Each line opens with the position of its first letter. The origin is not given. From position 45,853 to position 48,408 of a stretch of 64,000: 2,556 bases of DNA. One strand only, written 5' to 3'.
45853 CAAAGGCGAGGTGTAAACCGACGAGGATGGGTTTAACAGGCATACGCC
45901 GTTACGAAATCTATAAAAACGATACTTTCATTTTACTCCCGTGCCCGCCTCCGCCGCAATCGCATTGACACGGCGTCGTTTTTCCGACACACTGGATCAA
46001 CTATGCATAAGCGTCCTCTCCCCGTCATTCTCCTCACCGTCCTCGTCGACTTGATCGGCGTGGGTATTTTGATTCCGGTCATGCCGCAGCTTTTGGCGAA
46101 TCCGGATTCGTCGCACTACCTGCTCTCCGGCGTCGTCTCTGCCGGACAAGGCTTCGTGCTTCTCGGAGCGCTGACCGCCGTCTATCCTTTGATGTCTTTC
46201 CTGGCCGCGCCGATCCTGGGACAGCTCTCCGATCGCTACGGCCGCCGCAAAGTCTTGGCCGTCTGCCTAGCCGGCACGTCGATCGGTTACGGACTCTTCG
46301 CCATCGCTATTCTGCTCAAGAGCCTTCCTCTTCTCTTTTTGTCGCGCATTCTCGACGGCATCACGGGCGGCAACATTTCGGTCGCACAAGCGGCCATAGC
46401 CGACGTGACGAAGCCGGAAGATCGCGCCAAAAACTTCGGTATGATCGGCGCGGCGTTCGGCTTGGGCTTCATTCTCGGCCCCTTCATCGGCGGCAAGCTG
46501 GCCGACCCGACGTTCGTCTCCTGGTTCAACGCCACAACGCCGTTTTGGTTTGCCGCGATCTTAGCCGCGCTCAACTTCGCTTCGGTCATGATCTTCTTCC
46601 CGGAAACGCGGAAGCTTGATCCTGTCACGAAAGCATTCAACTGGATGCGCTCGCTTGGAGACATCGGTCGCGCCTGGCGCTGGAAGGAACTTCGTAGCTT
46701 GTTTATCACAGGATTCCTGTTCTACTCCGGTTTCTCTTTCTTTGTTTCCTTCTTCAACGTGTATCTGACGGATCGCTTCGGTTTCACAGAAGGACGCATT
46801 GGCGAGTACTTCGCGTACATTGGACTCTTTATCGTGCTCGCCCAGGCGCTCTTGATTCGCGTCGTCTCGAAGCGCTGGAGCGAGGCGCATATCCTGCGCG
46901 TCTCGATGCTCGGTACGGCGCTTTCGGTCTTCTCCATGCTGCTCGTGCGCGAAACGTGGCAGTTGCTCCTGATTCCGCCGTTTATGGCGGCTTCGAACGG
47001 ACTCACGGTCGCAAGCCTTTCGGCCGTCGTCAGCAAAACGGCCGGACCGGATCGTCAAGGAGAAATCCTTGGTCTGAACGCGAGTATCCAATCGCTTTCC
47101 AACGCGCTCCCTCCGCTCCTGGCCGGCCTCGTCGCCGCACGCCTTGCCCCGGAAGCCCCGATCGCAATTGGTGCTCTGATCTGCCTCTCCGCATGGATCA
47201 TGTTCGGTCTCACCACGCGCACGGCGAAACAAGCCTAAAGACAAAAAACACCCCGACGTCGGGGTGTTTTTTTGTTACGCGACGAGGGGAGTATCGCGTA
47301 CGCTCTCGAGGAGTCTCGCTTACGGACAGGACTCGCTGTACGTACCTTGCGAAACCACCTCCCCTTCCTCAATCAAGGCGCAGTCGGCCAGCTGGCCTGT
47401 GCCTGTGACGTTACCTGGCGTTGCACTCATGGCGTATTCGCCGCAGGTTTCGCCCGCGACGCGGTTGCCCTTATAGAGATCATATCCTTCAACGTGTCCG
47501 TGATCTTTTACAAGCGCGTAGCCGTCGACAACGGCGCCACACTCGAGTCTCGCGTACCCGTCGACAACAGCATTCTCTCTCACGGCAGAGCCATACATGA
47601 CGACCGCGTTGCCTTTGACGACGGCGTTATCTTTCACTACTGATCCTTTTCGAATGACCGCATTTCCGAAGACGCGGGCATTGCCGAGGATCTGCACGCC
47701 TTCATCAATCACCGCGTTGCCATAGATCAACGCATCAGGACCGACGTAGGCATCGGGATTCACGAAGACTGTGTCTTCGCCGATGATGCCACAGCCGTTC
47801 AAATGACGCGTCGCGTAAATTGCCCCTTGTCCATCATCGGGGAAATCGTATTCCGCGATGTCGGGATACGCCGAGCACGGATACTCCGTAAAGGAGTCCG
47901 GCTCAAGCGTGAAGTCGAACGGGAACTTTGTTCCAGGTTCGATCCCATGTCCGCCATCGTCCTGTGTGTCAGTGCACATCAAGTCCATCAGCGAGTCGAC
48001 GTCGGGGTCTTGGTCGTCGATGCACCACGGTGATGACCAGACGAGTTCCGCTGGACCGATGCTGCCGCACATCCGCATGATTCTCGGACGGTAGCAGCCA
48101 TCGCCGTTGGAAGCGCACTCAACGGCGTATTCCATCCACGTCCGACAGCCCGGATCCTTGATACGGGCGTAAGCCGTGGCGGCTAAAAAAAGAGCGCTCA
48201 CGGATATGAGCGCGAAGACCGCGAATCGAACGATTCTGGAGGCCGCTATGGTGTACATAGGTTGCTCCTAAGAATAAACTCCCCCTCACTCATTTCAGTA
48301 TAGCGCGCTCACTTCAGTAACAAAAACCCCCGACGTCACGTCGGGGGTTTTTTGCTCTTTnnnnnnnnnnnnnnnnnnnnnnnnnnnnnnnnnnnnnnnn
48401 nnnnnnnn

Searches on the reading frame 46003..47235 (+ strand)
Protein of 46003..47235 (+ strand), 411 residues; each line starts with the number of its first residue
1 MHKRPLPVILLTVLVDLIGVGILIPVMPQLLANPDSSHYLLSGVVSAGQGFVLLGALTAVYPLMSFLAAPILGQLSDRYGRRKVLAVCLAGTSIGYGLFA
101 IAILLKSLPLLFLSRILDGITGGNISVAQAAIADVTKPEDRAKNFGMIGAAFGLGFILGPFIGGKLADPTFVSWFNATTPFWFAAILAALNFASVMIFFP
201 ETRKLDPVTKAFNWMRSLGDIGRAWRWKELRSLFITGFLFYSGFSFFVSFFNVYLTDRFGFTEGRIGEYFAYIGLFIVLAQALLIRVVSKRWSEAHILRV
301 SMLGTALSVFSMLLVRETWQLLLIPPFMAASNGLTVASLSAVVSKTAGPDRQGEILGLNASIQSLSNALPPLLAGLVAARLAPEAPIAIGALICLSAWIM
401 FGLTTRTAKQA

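Call 61: search_protein_families(library=pfam, proteins=[window:46003-47235:+], max_evalue=0.001)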
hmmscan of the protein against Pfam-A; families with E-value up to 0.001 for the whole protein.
window:46003-47235:+ (411 aa): 5 families
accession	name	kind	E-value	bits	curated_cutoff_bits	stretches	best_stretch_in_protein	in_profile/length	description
PF07690.21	MFS_1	-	2.4e-55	188.3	33.4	2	10-369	2-345/347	Major Facilitator Superfamily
PF12832.13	MFS_1_like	-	3e-16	59.9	25.2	1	54-377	36-361/373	MFS_1 like family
PF00083.30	Sugar_tr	-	1.1e-11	44.7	22.3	1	52-202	46-194/452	Sugar (and other) transporter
PF03825.22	Nuc_H_symport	-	0.00066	19.2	25.9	1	71-201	262-397/400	Nucleoside H+ symporter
PF01306.25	LacY_symp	-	0.00067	19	24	0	54-191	45-184/413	LacY proton/sugar symporter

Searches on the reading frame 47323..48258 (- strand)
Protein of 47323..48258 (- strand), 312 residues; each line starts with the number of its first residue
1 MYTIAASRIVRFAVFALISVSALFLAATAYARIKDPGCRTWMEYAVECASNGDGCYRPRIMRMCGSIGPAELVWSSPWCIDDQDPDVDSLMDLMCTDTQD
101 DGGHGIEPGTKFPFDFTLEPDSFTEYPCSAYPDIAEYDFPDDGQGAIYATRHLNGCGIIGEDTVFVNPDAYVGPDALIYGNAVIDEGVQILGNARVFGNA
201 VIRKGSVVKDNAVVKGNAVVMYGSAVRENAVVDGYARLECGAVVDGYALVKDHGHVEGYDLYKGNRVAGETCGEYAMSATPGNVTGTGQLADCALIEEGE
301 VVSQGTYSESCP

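Call 61: search_protein_families(library=pfam, proteins=[window:47323-48258:-], max_evalue=0.001)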
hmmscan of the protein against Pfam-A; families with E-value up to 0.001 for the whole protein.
window:47323-48258:- (312 aa): 1 family
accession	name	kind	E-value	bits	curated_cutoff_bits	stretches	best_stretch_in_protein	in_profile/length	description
PF00132.30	Hexapep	-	3.1e-06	27.1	27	0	166-197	4-35/36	Bacterial transferase hexapeptide (six repeats)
